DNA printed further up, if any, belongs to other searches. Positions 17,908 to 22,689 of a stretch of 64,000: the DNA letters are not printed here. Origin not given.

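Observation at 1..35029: Complete-looking hybrid PKS-NRPS line predicting an acyl-(vinylogous Ser)-sarcosine-D-Asp product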

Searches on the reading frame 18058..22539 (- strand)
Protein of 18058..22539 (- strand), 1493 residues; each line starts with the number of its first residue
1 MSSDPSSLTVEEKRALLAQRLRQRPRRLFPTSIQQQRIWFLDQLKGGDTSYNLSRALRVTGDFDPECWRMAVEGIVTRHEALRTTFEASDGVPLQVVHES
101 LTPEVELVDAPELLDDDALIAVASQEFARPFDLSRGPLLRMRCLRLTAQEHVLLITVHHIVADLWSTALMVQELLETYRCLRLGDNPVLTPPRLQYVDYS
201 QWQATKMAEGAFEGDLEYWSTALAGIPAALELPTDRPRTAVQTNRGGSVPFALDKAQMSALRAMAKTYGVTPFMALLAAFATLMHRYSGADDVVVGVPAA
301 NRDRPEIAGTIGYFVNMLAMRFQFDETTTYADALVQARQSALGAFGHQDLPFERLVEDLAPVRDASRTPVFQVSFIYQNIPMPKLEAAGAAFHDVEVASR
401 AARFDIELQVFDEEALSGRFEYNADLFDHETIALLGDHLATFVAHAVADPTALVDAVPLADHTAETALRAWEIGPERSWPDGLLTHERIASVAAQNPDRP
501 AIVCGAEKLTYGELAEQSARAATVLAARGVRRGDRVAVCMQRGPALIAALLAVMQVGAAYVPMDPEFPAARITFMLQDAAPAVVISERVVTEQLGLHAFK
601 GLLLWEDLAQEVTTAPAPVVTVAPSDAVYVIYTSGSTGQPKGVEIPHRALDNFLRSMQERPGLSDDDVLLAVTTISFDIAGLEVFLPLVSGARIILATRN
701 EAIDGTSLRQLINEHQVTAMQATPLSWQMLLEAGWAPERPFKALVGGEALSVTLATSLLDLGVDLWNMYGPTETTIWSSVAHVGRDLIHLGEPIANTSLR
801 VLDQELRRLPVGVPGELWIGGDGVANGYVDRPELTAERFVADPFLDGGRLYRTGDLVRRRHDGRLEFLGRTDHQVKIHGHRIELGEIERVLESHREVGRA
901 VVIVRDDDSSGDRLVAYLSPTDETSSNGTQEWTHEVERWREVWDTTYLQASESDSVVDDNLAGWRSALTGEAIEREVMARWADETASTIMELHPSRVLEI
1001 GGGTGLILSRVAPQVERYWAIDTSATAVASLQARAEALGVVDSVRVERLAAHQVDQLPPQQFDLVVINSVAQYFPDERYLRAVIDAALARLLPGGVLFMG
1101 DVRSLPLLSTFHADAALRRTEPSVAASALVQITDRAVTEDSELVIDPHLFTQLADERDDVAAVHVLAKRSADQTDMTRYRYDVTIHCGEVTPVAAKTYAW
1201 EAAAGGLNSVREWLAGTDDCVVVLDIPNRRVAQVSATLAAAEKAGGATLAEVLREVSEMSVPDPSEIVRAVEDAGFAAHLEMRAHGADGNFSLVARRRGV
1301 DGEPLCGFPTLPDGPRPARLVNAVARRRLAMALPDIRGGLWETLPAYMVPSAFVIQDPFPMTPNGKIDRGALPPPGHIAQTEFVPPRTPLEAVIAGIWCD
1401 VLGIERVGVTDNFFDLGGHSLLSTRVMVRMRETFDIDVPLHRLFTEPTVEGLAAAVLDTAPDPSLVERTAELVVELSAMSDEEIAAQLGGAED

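Call 3: search_protein_families(library=pfam, proteins=[window:18058-22539:-], max_evalue=0.00001)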
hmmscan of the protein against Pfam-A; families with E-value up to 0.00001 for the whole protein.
window:18058-22539:- (1493 aa): 9 families
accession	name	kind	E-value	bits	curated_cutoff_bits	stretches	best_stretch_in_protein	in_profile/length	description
PF00668.25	Condensation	-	1.4e-101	340.9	30.6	1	30-463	6-450/456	Condensation domain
PF00501.34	AMP-binding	-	5.5e-85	285.9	29.9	1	492-828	4-383/384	AMP-binding enzyme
PF00550.31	PP-binding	-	1.3e-17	64.2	20.8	1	1393-1456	2-67/67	Phosphopantetheine attachment site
PF08242.18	Methyltransf_12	-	2.8e-13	50.8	30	1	998-1097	1-98/98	Methyltransferase domain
PF13649.12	Methyltransf_25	-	3.8e-11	43.9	27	1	997-1095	1-97/97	Methyltransferase domain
PF08241.18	Methyltransf_11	-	1.5e-09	38.8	21.2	1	998-1098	1-94/95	Methyltransferase domain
PF13489.12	Methyltransf_23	-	1.2e-08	35.3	27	1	991-1103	20-120/164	Methyltransferase domain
PF13193.12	AMP-binding_C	-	4e-07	31.3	24.5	0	886-936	1-46/76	AMP-binding enzyme C-terminal domain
PF13847.12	Methyltransf_31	-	7.6e-07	29.4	27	1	996-1103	6-113/145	Methyltransferase domain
